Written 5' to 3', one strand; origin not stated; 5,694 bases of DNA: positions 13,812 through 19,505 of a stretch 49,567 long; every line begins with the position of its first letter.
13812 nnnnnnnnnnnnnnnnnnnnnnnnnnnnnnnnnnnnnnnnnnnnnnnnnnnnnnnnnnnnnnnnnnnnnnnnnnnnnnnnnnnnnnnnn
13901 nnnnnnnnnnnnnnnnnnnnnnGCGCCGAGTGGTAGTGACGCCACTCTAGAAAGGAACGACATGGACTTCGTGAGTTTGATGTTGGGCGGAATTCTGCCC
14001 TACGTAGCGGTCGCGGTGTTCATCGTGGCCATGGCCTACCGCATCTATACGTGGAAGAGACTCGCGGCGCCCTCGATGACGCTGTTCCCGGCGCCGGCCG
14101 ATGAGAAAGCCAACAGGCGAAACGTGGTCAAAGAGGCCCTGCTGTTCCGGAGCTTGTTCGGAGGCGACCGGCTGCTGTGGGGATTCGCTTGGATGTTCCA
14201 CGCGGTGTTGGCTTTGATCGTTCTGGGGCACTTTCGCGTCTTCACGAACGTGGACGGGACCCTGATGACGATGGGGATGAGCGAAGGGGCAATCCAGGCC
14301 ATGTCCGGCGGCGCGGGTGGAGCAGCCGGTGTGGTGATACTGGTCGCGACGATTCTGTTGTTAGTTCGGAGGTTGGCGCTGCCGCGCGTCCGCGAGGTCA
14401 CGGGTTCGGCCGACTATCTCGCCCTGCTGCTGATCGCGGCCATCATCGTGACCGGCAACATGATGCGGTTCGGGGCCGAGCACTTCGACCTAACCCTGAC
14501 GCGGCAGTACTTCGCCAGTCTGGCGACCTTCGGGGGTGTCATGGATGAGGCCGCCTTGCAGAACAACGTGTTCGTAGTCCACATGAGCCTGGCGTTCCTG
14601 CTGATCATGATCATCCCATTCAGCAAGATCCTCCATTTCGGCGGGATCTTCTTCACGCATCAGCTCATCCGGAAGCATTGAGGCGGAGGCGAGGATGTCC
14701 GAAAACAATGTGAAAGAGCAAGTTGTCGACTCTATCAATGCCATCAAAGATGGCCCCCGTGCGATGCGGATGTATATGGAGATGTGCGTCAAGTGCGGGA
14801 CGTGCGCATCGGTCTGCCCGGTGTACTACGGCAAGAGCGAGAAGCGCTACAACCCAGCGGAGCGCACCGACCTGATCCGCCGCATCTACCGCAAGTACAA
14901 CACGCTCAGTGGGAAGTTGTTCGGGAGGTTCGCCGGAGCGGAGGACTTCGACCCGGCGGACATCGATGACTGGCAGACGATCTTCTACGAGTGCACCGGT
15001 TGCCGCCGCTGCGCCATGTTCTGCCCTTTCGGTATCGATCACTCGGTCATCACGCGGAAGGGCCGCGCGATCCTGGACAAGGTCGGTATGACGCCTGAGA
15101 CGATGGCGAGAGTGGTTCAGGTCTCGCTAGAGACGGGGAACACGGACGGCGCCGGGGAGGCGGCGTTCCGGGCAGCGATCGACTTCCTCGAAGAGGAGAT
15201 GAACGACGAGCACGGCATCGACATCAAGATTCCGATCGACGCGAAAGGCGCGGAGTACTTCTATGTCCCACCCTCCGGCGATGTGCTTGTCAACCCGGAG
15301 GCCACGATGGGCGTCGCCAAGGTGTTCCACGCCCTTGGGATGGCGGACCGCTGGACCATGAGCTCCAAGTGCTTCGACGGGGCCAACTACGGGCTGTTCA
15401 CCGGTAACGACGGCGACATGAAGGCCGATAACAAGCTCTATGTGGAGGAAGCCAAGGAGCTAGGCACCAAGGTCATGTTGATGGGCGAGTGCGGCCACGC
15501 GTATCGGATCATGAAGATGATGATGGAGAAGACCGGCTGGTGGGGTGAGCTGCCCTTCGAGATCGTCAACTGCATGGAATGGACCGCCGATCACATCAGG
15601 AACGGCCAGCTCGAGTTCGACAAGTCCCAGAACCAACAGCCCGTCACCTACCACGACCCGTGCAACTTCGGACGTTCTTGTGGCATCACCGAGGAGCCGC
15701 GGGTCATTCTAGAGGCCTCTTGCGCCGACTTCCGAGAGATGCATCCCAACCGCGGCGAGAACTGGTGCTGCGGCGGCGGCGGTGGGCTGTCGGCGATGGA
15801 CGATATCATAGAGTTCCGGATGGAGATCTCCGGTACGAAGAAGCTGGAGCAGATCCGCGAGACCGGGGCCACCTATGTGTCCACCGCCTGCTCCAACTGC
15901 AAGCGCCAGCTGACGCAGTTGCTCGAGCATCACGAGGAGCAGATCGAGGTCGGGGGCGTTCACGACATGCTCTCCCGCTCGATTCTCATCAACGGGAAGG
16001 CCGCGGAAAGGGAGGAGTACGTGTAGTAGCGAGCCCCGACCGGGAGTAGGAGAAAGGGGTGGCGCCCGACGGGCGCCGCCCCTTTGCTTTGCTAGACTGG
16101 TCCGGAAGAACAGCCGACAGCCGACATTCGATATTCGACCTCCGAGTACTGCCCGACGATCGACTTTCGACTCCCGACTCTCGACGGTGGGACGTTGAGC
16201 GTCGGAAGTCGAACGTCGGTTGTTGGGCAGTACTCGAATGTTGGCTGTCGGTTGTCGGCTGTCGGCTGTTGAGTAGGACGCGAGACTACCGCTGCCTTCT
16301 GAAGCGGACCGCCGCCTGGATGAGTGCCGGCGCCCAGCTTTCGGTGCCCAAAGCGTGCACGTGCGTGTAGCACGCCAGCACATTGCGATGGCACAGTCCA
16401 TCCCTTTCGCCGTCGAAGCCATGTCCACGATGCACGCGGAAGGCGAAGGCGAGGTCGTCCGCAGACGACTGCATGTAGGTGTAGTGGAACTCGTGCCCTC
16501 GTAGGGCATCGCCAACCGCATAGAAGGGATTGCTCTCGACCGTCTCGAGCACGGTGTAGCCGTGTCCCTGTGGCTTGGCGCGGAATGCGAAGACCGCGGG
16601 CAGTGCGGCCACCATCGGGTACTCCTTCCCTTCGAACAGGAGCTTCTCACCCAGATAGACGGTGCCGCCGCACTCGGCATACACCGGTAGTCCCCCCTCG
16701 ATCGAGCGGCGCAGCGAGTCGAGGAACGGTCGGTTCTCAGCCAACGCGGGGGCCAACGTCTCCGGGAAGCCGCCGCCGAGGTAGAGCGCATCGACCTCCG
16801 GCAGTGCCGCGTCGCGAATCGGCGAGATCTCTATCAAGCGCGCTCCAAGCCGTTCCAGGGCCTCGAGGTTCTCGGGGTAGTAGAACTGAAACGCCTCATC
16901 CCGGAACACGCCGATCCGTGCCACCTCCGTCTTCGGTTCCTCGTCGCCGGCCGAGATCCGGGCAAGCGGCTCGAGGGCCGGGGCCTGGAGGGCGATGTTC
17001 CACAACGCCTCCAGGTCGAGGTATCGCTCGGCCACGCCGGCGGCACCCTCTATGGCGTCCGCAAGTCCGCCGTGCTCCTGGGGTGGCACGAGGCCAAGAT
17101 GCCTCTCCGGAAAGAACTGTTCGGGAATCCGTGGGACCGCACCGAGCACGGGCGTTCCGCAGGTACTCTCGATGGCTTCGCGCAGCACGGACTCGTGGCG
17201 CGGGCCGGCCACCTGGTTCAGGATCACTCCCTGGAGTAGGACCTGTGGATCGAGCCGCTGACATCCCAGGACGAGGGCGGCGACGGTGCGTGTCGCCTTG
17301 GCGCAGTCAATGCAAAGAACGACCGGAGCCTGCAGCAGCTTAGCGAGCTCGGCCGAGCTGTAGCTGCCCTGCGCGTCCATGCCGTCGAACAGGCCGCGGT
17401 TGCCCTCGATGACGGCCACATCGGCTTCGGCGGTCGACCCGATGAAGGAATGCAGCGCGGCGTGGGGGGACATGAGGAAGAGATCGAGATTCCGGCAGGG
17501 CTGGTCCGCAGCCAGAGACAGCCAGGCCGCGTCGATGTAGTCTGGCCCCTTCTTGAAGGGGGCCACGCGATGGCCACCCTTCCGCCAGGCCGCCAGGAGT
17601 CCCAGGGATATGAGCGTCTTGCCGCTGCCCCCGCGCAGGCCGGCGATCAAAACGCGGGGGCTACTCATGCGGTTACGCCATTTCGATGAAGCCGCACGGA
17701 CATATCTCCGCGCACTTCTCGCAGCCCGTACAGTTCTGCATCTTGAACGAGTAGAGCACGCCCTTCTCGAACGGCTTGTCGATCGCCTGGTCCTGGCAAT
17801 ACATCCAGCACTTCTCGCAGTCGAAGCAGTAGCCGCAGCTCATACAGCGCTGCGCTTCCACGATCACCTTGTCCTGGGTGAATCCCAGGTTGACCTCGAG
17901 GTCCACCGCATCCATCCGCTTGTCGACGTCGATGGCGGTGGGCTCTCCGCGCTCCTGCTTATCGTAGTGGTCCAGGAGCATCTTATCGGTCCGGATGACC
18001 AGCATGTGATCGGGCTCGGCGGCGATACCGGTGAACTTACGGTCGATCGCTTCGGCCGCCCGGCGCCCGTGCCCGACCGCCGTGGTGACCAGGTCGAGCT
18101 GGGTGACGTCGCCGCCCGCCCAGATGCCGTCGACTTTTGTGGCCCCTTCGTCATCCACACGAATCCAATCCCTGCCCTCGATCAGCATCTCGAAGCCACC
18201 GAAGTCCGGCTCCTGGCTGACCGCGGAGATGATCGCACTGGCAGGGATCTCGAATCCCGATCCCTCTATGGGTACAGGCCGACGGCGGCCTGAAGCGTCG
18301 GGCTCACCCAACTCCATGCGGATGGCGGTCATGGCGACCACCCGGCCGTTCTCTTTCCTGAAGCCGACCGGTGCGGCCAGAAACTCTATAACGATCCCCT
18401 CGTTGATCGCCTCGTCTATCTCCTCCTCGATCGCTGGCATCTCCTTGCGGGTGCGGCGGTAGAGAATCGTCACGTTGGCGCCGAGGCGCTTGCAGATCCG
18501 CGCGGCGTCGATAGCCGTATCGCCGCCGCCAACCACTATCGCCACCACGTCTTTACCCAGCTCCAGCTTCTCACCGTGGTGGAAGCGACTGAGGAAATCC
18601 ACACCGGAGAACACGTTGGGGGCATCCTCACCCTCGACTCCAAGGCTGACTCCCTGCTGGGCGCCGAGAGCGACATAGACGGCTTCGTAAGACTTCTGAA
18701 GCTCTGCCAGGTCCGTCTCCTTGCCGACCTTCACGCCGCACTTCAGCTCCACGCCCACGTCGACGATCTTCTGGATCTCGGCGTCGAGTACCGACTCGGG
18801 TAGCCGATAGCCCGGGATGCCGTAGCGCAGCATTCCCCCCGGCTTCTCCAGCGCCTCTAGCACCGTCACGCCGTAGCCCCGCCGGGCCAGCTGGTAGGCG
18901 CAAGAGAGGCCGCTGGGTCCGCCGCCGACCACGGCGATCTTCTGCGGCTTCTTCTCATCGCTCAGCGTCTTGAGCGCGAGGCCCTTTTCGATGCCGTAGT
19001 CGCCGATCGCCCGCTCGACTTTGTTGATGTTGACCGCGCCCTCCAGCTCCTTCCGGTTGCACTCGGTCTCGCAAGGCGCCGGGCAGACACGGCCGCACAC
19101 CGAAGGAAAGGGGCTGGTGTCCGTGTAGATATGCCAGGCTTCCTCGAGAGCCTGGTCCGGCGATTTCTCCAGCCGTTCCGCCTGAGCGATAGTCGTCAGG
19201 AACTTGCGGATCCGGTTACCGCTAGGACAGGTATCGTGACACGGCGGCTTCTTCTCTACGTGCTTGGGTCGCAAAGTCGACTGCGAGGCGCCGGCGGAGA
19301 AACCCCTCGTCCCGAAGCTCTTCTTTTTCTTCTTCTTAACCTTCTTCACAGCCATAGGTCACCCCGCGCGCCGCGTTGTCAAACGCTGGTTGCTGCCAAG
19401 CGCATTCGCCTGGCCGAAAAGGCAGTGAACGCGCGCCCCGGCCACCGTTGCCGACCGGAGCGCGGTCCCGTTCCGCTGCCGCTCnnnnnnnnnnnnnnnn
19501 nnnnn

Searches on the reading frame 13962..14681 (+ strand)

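Call 15: search_protein_families(library=pfam, proteins=[window:13962-14681:+], max_evalue=0.0001)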
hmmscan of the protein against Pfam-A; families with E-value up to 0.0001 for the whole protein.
window:13962-14681:+ (239 aa): 1 family
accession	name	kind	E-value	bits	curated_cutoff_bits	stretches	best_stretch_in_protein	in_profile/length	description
PF02665.19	Nitrate_red_gam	-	7.2e-23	81.8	22.9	1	70-226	43-199/217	Nitrate reductase gamma subunit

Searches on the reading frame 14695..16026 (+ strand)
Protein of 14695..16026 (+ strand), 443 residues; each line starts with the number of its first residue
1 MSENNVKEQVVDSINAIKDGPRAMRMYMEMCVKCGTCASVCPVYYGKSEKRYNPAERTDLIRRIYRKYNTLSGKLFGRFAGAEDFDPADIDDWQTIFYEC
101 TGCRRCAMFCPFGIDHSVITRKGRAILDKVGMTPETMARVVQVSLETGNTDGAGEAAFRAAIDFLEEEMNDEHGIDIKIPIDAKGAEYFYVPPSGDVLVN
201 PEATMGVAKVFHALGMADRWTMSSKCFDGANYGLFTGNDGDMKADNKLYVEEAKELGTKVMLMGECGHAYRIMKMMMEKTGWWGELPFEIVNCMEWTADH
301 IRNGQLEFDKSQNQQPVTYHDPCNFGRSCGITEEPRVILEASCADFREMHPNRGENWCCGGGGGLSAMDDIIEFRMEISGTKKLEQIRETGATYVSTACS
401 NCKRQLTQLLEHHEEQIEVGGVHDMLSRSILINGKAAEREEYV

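Call 15: search_protein_families(library=pfam, proteins=[window:14695-16026:+], max_evalue=0.0001)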
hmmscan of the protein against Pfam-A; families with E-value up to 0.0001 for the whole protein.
window:14695-16026:+ (443 aa): 11 families
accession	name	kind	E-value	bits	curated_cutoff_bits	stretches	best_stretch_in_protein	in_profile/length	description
PF02754.22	CCG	-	1e-13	51.6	20.6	1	317-406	1-84/85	Cysteine-rich domain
PF13183.11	Fer4_8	-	4e-13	50.1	27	1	28-114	2-68/68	4Fe-4S dicluster domain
PF12838.12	Fer4_7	-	1.8e-09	38.3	27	0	18-43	25-50/52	4Fe-4S dicluster domain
PF00037.32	Fer4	-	8.4e-08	32.2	21.1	0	28-43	5-20/24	4Fe-4S binding domain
PF13237.11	Fer4_10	-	1.4e-07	31.7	25.5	0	29-53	7-31/53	4Fe-4S dicluster domain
PF13187.11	Fer4_9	-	5.8e-07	29.9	27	0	16-42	18-48/52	4Fe-4S dicluster domain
PF14697.11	Fer4_21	-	6.1e-07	29.9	35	0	13-43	22-53/59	4Fe-4S dicluster domain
PF13534.11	Fer4_17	-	1e-06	29.6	22.2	1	31-115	2-61/61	4Fe-4S dicluster domain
PF25160.1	LdpA_Fe-S-bd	-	9e-06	25.8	27.6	0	16-43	17-40/49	LdpA Fe-S cluster-binding domain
PF12797.12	Fer4_2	-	2.3e-05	24.5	24.5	0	25-43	4-22/22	4Fe-4S binding domain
PF12837.12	Fer4_6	-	3e-05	24.2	25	0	28-43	6-21/24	4Fe-4S binding domain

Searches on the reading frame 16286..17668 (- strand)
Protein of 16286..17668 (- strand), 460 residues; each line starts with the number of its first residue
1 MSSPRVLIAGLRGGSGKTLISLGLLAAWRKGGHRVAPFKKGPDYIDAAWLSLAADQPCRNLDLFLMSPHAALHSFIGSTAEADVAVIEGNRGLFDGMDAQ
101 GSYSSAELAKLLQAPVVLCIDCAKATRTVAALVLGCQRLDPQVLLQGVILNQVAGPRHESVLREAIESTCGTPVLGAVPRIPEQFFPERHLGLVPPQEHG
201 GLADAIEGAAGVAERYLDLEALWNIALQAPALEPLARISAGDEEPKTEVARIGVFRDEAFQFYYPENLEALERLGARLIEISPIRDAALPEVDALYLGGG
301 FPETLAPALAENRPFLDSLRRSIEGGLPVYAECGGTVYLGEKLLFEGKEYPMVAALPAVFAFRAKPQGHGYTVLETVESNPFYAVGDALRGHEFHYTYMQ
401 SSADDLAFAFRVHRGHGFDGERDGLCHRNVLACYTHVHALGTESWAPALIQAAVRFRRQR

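Call 15: search_protein_families(library=pfam, proteins=[window:16286-17668:-], max_evalue=0.0001)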
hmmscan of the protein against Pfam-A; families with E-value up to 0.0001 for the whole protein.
window:16286-17668:- (460 aa): 3 families
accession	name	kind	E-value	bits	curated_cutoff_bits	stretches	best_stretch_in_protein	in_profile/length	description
PF07685.20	GATase_3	-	1e-34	120.3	27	1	251-441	1-193/196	CobB/CobQ-like glutamine amidotransferase domain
PF01656.29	CbiA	-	7.1e-18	65.2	25.4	1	7-182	2-113/125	CobQ/CobB/MinD/ParA nucleotide binding domain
PF13500.12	AAA_26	-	2.9e-16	60.3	27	1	79-183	96-193/198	AAA domain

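Call 59: search_protein_families(library=ncbifam, proteins=[window:16286-17668:-], max_evalue=0.00001)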
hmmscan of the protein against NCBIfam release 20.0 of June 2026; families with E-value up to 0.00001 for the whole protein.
window:16286-17668:- (460 aa): 8 families
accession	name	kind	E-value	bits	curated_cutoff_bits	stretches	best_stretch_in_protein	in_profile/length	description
NF002204.1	PRK01077.1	equivalog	7.3e-131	436.9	254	1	4-438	2-419/420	cobyrinic acid a,c-diamide synthase CobB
TIGR00379.1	cobB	subfamily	1.9e-128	429.2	261.4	1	5-453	1-447/449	cobyrinic/hydrogenobyrinic acid a,c-diamide synthase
NF033195.1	F430_CfbB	exception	4e-121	405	560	1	5-449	1-449/451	Ni-sirohydrochlorin a,c-diamide synthase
NF053748.1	bifunc_CobBC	exception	1.2e-101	341.4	950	1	4-457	2-447/797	bifunctional hydrogenobyrinic acid a,c-diamide synthase/histidinol phosphate aminotransferase CobBC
NF010471.0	PRK13896.1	equivalog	1.9e-76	257.9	693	1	6-439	4-421/433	cobyrinic acid a,c-diamide synthase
NF001989.1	PRK00784.1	equivalog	1.8e-08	33.5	273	0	74-183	116-227/480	cobyric acid synthase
TIGR00313.1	cobQ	equivalog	4.7e-07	29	309.9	0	80-188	121-230/477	cobyric acid synthase CobQ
TIGR03800.1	PLP_synth_Pdx2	equivalog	7e-07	29.3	105.55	1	259-347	6-91/184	pyridoxal 5'-phosphate synthase glutaminase subunit PdxT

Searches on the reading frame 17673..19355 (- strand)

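Call 15: search_protein_families(library=pfam, proteins=[window:17673-19355:-], max_evalue=0.0001)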
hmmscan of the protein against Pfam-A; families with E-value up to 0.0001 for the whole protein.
window:17673-19355:- (560 aa): 15 families
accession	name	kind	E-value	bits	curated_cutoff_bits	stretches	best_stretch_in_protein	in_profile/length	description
PF07992.20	Pyr_redox_2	-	1.4e-29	103.9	26.1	2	209-430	86-291/291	Pyridine nucleotide-disulphide oxidoreductase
PF14691.11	Fer4_20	-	1.6e-15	57.3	25.8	1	35-124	28-111/113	Dihydroprymidine dehydrogenase domain II, 4Fe-4S cluster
PF00070.33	Pyr_redox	-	2.1e-13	51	22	2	273-319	3-48/82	Pyridine nucleotide-disulphide oxidoreductase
PF13450.12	NAD_binding_8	-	4.4e-11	43.3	21.9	1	142-177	1-36/68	NAD(P)-binding Rossmann-like domain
PF13738.12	Pyr_redox_3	-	5.7e-11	42.6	30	1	256-327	151-233/305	Pyridine nucleotide-disulphide oxidoreductase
PF12831.13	FAD_oxidored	-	1.8e-08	34.5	27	1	140-177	2-39/416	FAD dependent oxidoreductase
PF01266.30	DAO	-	3.8e-08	33.7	27.9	1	139-173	1-35/353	FAD dependent oxidoreductase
PF01946.23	Thi4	-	6.1e-07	29.3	26.2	1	139-198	19-77/235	Thi4 family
PF03486.20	HI0933_like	-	2.5e-06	27.6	50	1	139-174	2-37/244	HI0933-like protein Rossmann domain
PF14697.11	Fer4_21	-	4.5e-06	27.1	35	1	509-559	7-59/59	4Fe-4S dicluster domain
PF01593.30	Amino_oxidase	-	6.2e-06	26.2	19.8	1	148-174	2-28/443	Flavin containing amine oxidoreductase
PF01262.27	AlaDh_PNT_C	-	6.6e-06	26.1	23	0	250-304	4-63/214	Alanine dehydrogenase/PNT, C-terminal domain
PF01134.28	GIDA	-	8.2e-06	25.6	22.1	0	139-166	1-28/391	Glucose inhibited division protein A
PF00890.30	FAD_binding_2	-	1.8e-05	24.6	20.4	1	140-178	2-40/414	FAD binding domain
PF01494.25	FAD_binding_3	-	2.4e-05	24.2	22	0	140-171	4-35/349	FAD binding domain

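Call 59: search_protein_families(library=ncbifam, proteins=[window:17673-19355:-], max_evalue=0.00001)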
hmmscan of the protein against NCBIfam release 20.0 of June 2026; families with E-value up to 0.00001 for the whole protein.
window:17673-19355:- (560 aa): 48 families (the best 25 are shown)
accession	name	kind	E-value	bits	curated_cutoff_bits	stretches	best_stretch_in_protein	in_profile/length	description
NF009410.0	PRK12771.1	subfamily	1.6e-171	571.7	516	1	12-559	23-562/566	NAD(P)-binding protein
NF009454.0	PRK12814.1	equivalog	1.7e-120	403.4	916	1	36-518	101-582/657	putative NADPH-dependent glutamate synthase small subunit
NF009414.0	PRK12778.1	equivalog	4.2e-105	352.6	1103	1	35-440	335-748/752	bifunctional dihydroorotate dehydrogenase B NAD binding subunit/NADPH-dependent glutamate synthase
TIGR01316.1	gltA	equivalog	1.4e-99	333.9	471.75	1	34-439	33-447/449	NADPH-dependent glutamate synthase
TIGR03315.1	Se_ygfK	equivalog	5.1e-84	282.4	835.3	1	38-553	446-934/1012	putative selenate reductase subunit YgfK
TIGR01318.1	gltD_gamma_fam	subfamily_domain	6.2e-78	262.4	482.95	1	35-437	47-461/467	glutamate synthase, small subunit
NF010590.0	PRK13984.1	equivalog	1.4e-75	254.7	946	1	39-441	198-606/611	putative oxidoreductase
NF009408.0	PRK12769.1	equivalog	1.9e-74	251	1003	1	25-438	222-648/659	formate-dependent uric acid utilization protein AegA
NF009413.0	PRK12775.1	equivalog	2.1e-70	237.7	1895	1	36-438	338-751/1006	putative trifunctional 2-polyprenylphenol hydroxylase/glutamate synthase subunit beta/ferritin domain-containing protein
NF009451.0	PRK12809.1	equivalog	1.4e-63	215.2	1154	1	29-437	209-630/639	formate-dependent uric acid utilization protein YgfT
NF009415.0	PRK12779.1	equivalog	4.2e-62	210.3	1519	1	63-440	225-625/944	putative bifunctional glutamate synthase subunit beta/2-polyprenylphenol hydroxylase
NF009409.0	PRK12770.1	subfamily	3.7e-58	197.3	343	1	133-439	14-348/360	putative glutamate synthase subunit beta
TIGR01317.1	GOGAT_sm_gam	subfamily_domain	2e-55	188.5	447.7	1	37-443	50-480/485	glutamate synthase small subunit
NF045663.1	diclust_near_Sec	equivalog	1.5e-45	155.6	530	1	34-288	15-254/759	pyridine nucleotide-disulfide oxidoreductase/dicluster-binding protein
NF045599.1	bili_reduct_long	exception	1.5e-16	59.8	750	1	130-380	374-598/641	bilirubin reductase, long form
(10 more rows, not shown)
